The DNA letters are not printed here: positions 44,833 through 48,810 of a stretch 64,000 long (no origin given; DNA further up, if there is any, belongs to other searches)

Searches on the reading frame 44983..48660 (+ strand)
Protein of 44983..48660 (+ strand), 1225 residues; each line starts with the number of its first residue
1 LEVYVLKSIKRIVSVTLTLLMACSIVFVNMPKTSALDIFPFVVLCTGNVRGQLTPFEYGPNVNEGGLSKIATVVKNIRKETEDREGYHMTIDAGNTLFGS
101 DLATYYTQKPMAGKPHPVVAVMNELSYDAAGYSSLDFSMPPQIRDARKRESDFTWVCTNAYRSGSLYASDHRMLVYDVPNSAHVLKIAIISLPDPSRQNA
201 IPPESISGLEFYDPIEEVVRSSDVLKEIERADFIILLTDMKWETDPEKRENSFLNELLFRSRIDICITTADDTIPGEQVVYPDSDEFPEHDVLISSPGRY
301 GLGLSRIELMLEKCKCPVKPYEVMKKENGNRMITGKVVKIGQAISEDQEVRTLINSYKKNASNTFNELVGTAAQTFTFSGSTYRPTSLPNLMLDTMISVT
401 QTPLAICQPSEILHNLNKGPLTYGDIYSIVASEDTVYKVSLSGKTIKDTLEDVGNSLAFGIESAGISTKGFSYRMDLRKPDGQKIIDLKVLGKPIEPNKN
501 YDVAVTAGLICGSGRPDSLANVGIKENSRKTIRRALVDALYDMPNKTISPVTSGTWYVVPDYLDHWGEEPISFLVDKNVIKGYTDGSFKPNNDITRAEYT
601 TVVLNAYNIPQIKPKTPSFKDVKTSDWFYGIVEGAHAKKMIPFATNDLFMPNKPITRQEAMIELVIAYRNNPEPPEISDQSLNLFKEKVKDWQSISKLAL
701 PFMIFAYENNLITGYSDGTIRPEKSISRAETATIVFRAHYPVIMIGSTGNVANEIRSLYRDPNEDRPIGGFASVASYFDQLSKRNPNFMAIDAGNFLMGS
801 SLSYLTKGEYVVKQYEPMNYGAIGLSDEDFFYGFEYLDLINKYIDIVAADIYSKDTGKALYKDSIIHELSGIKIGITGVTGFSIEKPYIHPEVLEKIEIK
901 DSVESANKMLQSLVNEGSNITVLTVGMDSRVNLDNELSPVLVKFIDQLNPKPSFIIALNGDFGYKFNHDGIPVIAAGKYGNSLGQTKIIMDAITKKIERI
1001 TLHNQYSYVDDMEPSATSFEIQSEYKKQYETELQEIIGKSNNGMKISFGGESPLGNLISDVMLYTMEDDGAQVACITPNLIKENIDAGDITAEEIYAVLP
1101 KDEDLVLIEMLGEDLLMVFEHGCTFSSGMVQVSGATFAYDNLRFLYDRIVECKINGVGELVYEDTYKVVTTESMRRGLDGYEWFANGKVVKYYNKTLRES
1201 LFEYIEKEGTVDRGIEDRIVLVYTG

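Call 61: search_protein_families(library=pfam, proteins=[window:44983-48660:+], max_evalue=0.001)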
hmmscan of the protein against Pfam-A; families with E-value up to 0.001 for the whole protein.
window:44983-48660:+ (1225 aa): 2 families
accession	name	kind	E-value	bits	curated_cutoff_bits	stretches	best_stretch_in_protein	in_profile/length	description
PF02872.23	5_nucleotid_C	-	8.4e-48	162.9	23.6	2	1037-1185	2-157/158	5'-nucleotidase, C-terminal domain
PF00395.25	SLH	-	3.8e-30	104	20.8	3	565-599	8-43/44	S-layer homology domain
